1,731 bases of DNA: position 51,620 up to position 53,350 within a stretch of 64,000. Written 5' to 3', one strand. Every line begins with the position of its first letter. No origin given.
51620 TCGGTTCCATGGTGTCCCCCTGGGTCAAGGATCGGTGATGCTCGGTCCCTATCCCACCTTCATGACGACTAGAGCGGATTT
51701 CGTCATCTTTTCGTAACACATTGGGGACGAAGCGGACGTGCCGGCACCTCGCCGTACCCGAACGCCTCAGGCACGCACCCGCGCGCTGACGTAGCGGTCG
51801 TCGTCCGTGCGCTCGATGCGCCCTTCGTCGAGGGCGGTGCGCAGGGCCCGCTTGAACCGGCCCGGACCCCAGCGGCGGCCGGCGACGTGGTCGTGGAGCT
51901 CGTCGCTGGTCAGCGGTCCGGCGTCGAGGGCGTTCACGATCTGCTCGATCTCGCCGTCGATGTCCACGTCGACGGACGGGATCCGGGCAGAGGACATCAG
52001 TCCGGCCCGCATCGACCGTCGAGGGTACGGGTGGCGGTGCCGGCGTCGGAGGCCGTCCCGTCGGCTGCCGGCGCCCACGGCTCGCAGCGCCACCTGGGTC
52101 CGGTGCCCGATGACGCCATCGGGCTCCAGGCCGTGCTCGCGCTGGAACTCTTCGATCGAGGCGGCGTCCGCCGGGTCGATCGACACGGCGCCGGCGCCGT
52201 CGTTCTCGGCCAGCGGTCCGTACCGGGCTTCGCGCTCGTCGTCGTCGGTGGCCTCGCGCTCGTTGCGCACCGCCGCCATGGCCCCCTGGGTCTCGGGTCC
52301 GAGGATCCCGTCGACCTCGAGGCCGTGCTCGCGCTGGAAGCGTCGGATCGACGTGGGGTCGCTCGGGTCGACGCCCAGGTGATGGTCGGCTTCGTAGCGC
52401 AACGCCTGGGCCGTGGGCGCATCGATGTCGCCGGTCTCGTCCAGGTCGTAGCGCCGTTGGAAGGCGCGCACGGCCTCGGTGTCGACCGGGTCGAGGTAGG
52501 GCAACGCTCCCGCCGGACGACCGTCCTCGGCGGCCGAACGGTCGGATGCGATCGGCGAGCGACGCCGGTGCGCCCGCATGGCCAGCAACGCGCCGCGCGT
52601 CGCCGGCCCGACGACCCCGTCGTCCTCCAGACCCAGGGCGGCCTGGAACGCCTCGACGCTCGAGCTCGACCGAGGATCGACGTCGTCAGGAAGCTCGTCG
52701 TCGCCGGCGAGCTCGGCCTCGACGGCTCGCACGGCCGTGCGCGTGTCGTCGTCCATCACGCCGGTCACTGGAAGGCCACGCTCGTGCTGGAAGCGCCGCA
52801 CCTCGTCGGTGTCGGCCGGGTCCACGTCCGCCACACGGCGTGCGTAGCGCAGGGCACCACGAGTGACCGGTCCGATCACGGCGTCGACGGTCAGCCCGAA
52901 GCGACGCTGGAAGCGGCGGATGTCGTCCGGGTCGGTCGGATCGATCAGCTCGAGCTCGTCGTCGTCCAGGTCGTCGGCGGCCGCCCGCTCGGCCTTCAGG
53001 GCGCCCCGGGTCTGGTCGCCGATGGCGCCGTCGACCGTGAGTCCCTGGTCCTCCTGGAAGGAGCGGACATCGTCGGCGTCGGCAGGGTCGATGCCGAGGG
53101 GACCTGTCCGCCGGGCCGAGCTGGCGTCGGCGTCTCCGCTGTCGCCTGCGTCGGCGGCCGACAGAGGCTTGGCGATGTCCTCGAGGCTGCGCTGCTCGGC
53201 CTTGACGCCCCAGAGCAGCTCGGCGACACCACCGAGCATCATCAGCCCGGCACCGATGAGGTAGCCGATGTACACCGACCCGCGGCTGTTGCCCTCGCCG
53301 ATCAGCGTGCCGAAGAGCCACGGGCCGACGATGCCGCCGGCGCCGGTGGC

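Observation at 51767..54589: MFS transporter fused to seven peptidoglycan-binding-like repeats on the predicted cytoplasmic side, plus a terminal winged-helix-like module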

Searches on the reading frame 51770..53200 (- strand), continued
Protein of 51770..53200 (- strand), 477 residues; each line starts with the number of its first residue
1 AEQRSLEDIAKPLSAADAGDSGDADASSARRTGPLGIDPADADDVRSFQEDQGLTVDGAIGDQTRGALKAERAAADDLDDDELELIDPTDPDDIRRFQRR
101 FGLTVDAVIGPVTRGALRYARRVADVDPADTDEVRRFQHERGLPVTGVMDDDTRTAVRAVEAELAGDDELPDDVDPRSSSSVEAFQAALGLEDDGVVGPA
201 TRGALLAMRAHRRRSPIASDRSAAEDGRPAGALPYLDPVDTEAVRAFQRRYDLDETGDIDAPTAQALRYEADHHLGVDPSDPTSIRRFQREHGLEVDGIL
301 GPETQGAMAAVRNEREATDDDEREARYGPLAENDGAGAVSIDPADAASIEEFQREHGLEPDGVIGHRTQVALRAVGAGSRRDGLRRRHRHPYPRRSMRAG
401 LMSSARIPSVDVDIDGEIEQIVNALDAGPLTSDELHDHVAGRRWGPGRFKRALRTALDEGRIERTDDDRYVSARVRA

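Call 33: fold_search(model_id=the predicted structure, library=pdb)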
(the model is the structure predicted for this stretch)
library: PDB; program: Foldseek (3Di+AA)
matches with E <= 10: 346; with E <= 0.001: 0
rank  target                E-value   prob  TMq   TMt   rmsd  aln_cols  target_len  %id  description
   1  5v89_C                7.9e-01  1.00  0.12  0.80   2.0        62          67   18  Structure of DCN4 PONY domain bound to CUL1 WHB (released 2017-05-24)
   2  9j89_A                8.6e-01  1.00  0.12  0.73   2.3        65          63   17  zbp1 nucleic acid complex (released 2025-06-25)
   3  8tjj_C                8.9e-01  1.00  0.11  0.16   3.2        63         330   25  SAM-dependent methyltransferase RedM bound to SAM (released 2023-12-13)
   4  4d7k_D                8.9e-01  0.99  0.11  0.15   4.0        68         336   20  Crystal structure of N,N-8-amino-8-demethyl-D-riboflavin dimethyltransferase (RosA) from Streptomyces davawensis (released 2016-01-13)
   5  2lnb_MODEL_1_A        9.7e-01  1.00  0.13  0.64   5.0        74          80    9  Solution NMR structure of N-terminal domain (6-74) of human ZBP1 protein, Northeast Structural Genomics Consor (released 2012-01-18)
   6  9f26_C                1.0e+00  1.00  0.13  0.70   4.2        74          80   16  Crystal structure of the PriS_PriL-Rpa2WH ternary complex from P. abyssi (released 2024-12-04)
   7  2do7_MODEL_1_A        1.0e+00  0.99  0.12  0.50   9.8        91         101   16  Solution structure of the winged helix-turn-helix motif of human CUL-4B (released 2007-04-17)
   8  4d7k_A                1.0e+00  0.97  0.11  0.15   9.3        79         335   19  Crystal structure of N,N-8-amino-8-demethyl-D-riboflavin dimethyltransferase (RosA) from Streptomyces davawensis (released 2016-01-13)
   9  9f2a_C                1.1e+00  1.00  0.12  0.81   1.4        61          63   16  Pyrococcus abyssi PolD in complex with Rpa2 winged-helix domain class 2 (composite map) (released 2024-12-04)
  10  8tjj_B                1.1e+00  1.00  0.11  0.16   3.2        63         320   25  SAM-dependent methyltransferase RedM bound to SAM (released 2023-12-13)
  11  9j89_D                1.1e+00  1.00  0.12  0.72   2.3        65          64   17  zbp1 nucleic acid complex (released 2025-06-25)
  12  7wdq_A                1.1e+00  0.89  0.10  0.13  11.4        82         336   18  DsyB in complex with SAM (released 2022-06-01)
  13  8tji_A                1.2e+00  0.99  0.11  0.17   3.2        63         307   25  SAM-dependent methyltransferase RedM, apo (released 2023-12-13)
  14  8tjk_A                1.2e+00  0.99  0.11  0.16   3.2        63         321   25  SAM-dependent methyltransferase RedM bound to SAH (released 2023-12-13)
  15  1j75_A                1.2e+00  0.99  0.11  0.67   2.5        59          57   15  Crystal Structure of the DNA-Binding Domain Zalpha of DLM-1 Bound to Z-DNA (released 2001-09-01)
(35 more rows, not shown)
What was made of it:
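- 51770..51964 (-): Terminal winged-helix module (aa 876-940), with the near-invariant W-G-P-G-R at the start of helix 3. Foldseek TM-scores on the target are 0.7-0.81 to cullin WHB, ZBP1 Z-alpha and Rpa2 WH (call 33).
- On Winged-helix fold: Foldseek TM-scores on the target are 0.7-0.81 to WH domains, although E is about 1 (call 33).
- The best Foldseek matches include protein-interaction WH domains such as cullin WHB and Rpa2 WH (call 33).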

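Call 34: find_encoding_contigs(protein=P0021, flank=6000, max_places=2)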
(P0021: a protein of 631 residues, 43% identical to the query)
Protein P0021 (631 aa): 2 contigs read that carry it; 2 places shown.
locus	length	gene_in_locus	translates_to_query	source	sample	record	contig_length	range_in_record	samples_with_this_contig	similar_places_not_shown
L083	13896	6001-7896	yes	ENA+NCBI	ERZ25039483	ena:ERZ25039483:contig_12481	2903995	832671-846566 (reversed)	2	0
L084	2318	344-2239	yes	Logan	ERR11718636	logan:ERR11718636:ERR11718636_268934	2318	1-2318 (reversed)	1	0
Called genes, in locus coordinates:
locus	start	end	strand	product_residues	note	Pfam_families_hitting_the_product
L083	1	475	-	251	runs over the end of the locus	PF00106:adh_short, PF08659:KR, PF23441:SDR, PF13561:adh_short_C2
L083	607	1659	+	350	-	PF14378:PAP2_3, PF01569:PAP2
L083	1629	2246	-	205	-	PF13489:Methyltransf_23, PF08241:Methyltransf_11, PF08242:Methyltransf_12, PF13649:Methyltransf_25, PF01209:Ubie_methyltran (weak)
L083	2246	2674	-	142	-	PF04677:CwfJ_C_1 (weak), PF11969:DcpS_C, PF01230:HIT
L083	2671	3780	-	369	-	PF04185:Phosphoesterase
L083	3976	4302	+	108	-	-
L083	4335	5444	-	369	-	PF06224:AlkZ-like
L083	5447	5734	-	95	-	PF08922:DUF1905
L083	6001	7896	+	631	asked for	PF16955:OFeT_1 (faint), PF09374:PG_binding_3 (faint), PF01471:PG_binding_1 (weak)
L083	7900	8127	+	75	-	-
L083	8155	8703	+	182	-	PF01965:DJ-1_PfpI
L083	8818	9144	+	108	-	-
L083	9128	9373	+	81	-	PF19807:DUF6290 (weak)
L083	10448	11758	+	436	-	PF02720:DUF222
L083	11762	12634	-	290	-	PF04909:Amidohydro_2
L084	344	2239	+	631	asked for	PF16955:OFeT_1 (faint), PF09374:PG_binding_3 (faint), PF01471:PG_binding_1 (weak)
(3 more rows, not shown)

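Call 35: find_encoding_contigs(protein=P0026, flank=6000, max_places=2)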
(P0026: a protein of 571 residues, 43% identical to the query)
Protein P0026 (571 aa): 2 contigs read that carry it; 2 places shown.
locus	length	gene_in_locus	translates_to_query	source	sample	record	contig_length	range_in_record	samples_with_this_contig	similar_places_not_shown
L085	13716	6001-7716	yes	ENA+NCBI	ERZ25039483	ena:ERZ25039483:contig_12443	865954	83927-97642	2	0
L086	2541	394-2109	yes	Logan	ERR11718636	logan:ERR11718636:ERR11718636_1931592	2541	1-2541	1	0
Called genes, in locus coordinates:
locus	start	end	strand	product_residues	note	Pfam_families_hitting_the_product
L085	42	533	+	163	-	PF11343:DUF3145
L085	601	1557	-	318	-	-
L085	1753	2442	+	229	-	PF02754:CCG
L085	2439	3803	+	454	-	PF02589:LUD_dom, PF13187:Fer4_9 (faint), PF00037:Fer4 (faint), PF13183:Fer4_8, PF13237:Fer4_10 (faint), PF11870:LutB_C (weak)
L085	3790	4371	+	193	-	PF02589:LUD_dom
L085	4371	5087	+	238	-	PF00702:Hydrolase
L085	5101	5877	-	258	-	PF00106:adh_short, PF01370:Epimerase (weak), PF08659:KR, PF13561:adh_short_C2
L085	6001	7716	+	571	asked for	PF09374:PG_binding_3 (faint), PF01471:PG_binding_1 (weak), PF14026:SCO4226-like (faint), PF01471:PG_binding_1 (weak)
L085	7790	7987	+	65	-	-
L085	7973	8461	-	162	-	-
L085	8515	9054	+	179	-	-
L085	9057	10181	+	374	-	PF01406:tRNA-synt_1e, PF09334:tRNA-synt_1g (faint)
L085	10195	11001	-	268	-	PF00005:ABC_tran, PF13401:AAA_22 (faint), PF13304:AAA_21 (faint), PF02463:SMC_N (weak)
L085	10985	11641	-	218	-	PF00528:BPD_transp_1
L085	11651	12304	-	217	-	PF00528:BPD_transp_1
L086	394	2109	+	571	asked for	PF09374:PG_binding_3 (faint), PF01471:PG_binding_1 (weak), PF14026:SCO4226-like (faint), PF01471:PG_binding_1 (weak)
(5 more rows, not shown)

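Call 36: find_encoding_contigs(protein=P0006, flank=6000, max_places=2)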
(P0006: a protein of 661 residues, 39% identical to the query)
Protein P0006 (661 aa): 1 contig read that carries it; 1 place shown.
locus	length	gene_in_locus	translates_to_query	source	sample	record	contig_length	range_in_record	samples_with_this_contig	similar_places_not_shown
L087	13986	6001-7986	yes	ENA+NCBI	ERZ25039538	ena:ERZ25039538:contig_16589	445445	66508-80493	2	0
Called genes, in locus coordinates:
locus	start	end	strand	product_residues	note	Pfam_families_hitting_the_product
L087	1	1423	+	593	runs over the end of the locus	-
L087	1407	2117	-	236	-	-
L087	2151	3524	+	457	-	PF00282:Pyridoxal_deC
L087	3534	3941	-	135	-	PF01842:ACT, PF13291:ACT_4 (faint), PF13740:ACT_6 (faint), PF19571:ACT_8 (weak), PF22190:TTHA0829-like_ACT (faint), PF22629:ACT_AHAS_ss (faint), PF01842:ACT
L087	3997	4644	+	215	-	PF13489:Methyltransf_23, PF01209:Ubie_methyltran, PF13847:Methyltransf_31 (weak), PF08241:Methyltransf_11, PF08242:Methyltransf_12, PF13649:Methyltransf_25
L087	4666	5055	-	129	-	PF07883:Cupin_2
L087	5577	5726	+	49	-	-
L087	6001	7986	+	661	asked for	PF16955:OFeT_1 (faint), PF01471:PG_binding_1 (weak), PF09374:PG_binding_3 (faint), PF01471:PG_binding_1 (weak)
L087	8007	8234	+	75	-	-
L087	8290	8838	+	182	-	PF01965:DJ-1_PfpI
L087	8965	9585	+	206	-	PF09335:VTT_dom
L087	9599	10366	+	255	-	-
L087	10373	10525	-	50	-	-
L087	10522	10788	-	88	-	-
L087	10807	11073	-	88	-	PF05121:GvpK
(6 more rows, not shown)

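Call 44: search_solved_structures(query=A3, max_evalue=0.01, show_alignments=2)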
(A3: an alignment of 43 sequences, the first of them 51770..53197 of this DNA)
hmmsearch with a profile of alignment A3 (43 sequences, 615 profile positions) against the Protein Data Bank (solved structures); distinct sequences matched with E-value up to 0.01: 5.
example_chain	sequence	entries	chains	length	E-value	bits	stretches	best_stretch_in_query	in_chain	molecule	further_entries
4lpq_A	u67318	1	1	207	1.8e-05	26.5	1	462-491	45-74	ErfK/YbiS/YcfS/YnhG family protein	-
5nm7_G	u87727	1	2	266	0.00016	23.4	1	461-503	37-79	Peptidoglycan-binding domain 1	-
7kgn_A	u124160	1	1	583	0.00028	22.6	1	322-383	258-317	L,D-transpeptidase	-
7aj9_A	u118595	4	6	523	0.00039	22.1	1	459-494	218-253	L,D-transpeptidase YcbB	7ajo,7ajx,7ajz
6ntw_A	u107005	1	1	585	0.00063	21.5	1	320-383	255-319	Probable L,D-transpeptidase YcbB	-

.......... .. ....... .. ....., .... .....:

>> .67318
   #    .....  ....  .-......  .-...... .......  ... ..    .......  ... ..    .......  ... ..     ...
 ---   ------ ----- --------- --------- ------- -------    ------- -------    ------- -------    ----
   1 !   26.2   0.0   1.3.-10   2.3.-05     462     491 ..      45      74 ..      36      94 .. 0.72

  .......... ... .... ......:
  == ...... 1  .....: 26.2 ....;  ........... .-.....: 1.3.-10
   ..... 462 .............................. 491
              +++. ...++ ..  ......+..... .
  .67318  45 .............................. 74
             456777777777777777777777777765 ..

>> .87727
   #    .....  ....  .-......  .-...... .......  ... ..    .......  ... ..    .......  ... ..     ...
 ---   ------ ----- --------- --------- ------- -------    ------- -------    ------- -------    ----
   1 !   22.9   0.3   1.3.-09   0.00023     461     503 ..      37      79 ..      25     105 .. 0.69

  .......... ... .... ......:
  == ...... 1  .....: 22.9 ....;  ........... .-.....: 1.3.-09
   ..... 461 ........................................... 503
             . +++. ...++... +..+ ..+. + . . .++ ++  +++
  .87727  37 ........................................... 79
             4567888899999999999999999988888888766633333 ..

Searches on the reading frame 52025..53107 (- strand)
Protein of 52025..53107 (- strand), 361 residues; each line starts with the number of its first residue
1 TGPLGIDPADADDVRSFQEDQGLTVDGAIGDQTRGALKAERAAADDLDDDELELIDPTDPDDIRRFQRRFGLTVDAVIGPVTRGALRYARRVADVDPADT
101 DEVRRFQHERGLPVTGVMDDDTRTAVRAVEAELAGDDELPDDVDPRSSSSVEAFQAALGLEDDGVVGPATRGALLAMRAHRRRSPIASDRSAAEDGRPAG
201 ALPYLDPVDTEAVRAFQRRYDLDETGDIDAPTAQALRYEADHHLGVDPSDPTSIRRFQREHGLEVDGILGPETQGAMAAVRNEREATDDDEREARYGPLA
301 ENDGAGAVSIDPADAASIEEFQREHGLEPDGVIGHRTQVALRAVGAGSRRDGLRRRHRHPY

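Call 51: predict_structure(alignment_id=A4)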
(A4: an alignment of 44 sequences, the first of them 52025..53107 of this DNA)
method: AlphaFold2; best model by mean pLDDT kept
length: 361 residues; sequences in the alignment: 44
mean_pLDDT: 89.9   pTM: 0.85
mean pLDDT of the five models: 89.9, 89.1, 88.8, 88.2, 87.7
residues with pLDDT >= 90: 260; 70-90: 68; 50-70: 32; < 50: 1
segments of 3 or more residues with pLDDT < 50: none
pLDDT, mean of each block of 10 residues (from residue 1): 86 97 98 97 83 86 96 98 96 86 92 96 92 84 94 96 98 95 73 54 82 92 96 94 91 95 98 97 92 92 69 96 97 97 87 71 53
secondary structure, 60 per line:
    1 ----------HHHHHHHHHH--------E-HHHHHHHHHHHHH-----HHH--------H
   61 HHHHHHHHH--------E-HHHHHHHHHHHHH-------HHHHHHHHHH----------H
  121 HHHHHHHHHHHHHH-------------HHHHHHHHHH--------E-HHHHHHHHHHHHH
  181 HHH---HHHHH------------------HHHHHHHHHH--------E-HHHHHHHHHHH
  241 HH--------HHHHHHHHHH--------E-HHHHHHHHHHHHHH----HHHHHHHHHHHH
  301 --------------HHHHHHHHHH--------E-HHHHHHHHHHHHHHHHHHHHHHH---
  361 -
elements in order: H11-20 H31-43 H60-69 H80-92 H100-109 H120-134 H148-157 H168-183 H187-191 H210-219 H230-242 H251-260 H271-284 H289-300 H315-324 H335-357
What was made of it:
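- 52055..53089 (-): Seven-unit array, aa 501-845. It has net charge -37 and pI 4.4, and is predicted to be one rigid all-alpha body. AF2 gives pLDDT 89.9 and pTM 0.85 (call 51).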

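Call 53: find_homologous_proteins(query=A5, max_evalue=1e-10)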
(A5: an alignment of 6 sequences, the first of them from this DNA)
Query A5 (6 sequences) (347 aa, profile of the alignment): 69 proteins with E <= 1e-10 among 8000 candidates.
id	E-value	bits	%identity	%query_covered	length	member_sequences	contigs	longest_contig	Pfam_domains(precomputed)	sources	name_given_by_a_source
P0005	3.6e-155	534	40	99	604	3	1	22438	PF09374.16,PF01471.24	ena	-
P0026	6.0e-146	504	43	98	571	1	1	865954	PF09374.16,PF14026.13,PF01471.24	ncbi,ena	-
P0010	1.0e-142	493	45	99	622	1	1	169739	PF01471.24,PF16955.12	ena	-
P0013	2.7e-121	423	44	99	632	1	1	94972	PF09374.16,PF01471.24,PF16955.12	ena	-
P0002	1.2e-119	418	40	98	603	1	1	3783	PF09374.16,PF01471.24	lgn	-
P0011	1.4e-117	411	41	98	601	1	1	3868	PF09374.16,PF01471.24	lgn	-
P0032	1.5e-111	391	33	98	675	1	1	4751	PF09374.16,PF02245.22,PF01471.24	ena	-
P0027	2.6e-111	390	37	100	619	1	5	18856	PF01471.24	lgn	-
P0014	3.9e-111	390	44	98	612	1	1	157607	PF09374.16,PF01471.24,PF16955.12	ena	-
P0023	1.2e-109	385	40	97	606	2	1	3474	PF09374.16,PF01471.24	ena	-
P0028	2.4e-108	380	38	98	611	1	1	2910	PF01471.24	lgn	-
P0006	3.8e-108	380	39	98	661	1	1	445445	PF09374.16,PF01471.24,PF16955.12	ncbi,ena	-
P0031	1.2e-107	378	36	99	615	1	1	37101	PF01471.24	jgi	jgi:peptidoglycan hydrolase-like protein with peptidoglycan-binding domain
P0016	4.6e-107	376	40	99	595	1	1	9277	PF09374.16,PF01471.24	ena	-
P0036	1.7e-106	374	39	99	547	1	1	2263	PF01471.24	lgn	-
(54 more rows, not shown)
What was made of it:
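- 52055..53089 (-): It is a discrete family, scoring 360-534 bits against <110 bits for ordinary PGBD proteins (call 53).
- Closest known: OFeT_1. Same: They carry the same seven-unit array, with the units in the same order, at 33-45% identity to the window array (call 53).
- There is a sharp score gap between the array family and ordinary PGBD proteins (call 53).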

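Call 54: fold_search(model_id=the predicted structure, library=pdb)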
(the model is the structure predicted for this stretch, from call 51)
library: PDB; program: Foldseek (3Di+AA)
matches with E <= 10: 78; with E <= 0.001: 0
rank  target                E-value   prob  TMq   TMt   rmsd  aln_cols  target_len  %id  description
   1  8sxq_A                8.1e-01  0.08  0.13  0.13  17.7       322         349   13  Crystal structure of Sel-1 repeat protein LceB from Legionella pneumophila (released 2024-01-24)
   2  4bwr                  1.1e+00  0.08  0.14  0.12  17.9       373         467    8  Crystal structure of c5321: a protective antigen present in uropathogenic Escherichia coli strains displaying an SLR fol (released 2013-07-24)
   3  8ket_C                2.0e+00  0.04  0.11  0.08  20.4       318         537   10  Cryo-EM structure of HRD1-SEL1LFL-XTP3B complex (released 2025-02-19)
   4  6onw_A                2.8e+00  0.03  0.12  0.12  20.5       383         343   14  Crystal structure of Sel1 repeat protein from Oxalobacter formigenes (released 2020-04-29)
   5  1fch_B                2.9e+00  0.05  0.14  0.15  17.7       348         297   14  CRYSTAL STRUCTURE OF THE PTS1 COMPLEXED TO THE TPR REGION OF HUMAN PEX5 (released 2000-12-06)
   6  7qip_A                3.1e+00  0.04  0.12  0.15  18.1       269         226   14  SARS-CoV-2 Nucleocapsid phosphopeptide 201-210 bound to human 14-3-3 sigma (released 2021-12-29)
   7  1vqr_A                3.3e+00  0.04  0.11  0.13  20.1       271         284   11  Crystal structure of a virulence factor (cj0248) from campylobacter jejuni subsp. jejuni at 2.25 A resolution (released 2004-12-28)
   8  9lry_B                3.8e+00  0.06  0.15  0.18  16.9       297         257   11  Straight and symmetrical filament of the spirochete periplasmic flagella of Leptospira biflexa (released 2025-12-24)
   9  1j09                  3.9e+00  0.03  0.13  0.11  22.1       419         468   11  Crystal structure of Thermus thermophilus glutamyl-tRNA synthetase complexed with ATP and Glu (released 2003-02-25)
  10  3efz_B                4.1e+00  0.03  0.11  0.15  20.7       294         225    8  Crystal Structure of a 14-3-3 protein from cryptosporidium parvum (cgd1_2980) (released 2008-09-23)
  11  4yje_A                4.3e+00  0.04  0.15  0.16  17.1       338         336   11  Crystal structure of APC-ARM in complexed with Amer1-A1 (released 2016-03-09)
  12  2hof_B                4.3e+00  0.02  0.09  0.10  16.6       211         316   16  Crystal structure of the pre-cleavage synaptic complex in the cre-loxp site-specific recombination (released 2007-06-26)
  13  6i7k                  4.3e+00  0.02  0.10  0.11  24.9       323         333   13  Crystal structure of monomeric FICD mutant L258D complexed with MgATP (released 2019-09-25)
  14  1vqr_B                4.5e+00  0.03  0.10  0.13  19.7       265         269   12  Crystal structure of a virulence factor (cj0248) from campylobacter jejuni subsp. jejuni at 2.25 A resolution (released 2004-12-28)
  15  7mxb_A                4.7e+00  0.04  0.16  0.10  17.7       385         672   11  Crystal structure of the S/T protein kinase PknG from Corynebacterium glutamicum in complex with AMP-PNP (released 2021-10-13)
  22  4g54                  5.7e+00  0.95  0.07  0.12   0.5        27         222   37  Crystal structure of a periplasmic domain of the EpsAB fusion protein of the Vibrio vulnificus type II secretion system (released 2013-01-30)
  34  5tv7_A                6.8e+00  0.91  0.08  0.18   1.2        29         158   34  2.05 Angstrom Resolution Crystal Structure of Peptidoglycan-Binding Protein from Clostridioides difficile in Complex w (released 2016-12-14)
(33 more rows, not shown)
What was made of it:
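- On PG_binding_1 (PF01471): PDB sequence matches cover about 30-60 aa (call 44), and structural matches 27-50 aa (call 54).
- Closest known: Canonical PG_binding_1. Same: The local helix-loop-helix geometry also matches (0.5-1.2 A over 27-29 residues, call 54; sequence matches in call 44).
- It finds local matches of 0.5-1.2 A over 27-29 aa to true PGBDs 4g54 and 5tv7 (call 54). Local structure superposes on true PGBDs at 0.5-1.2 A (call 54). The same fold serves non-PG roles, for example as proMMP prodomains (call 54).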
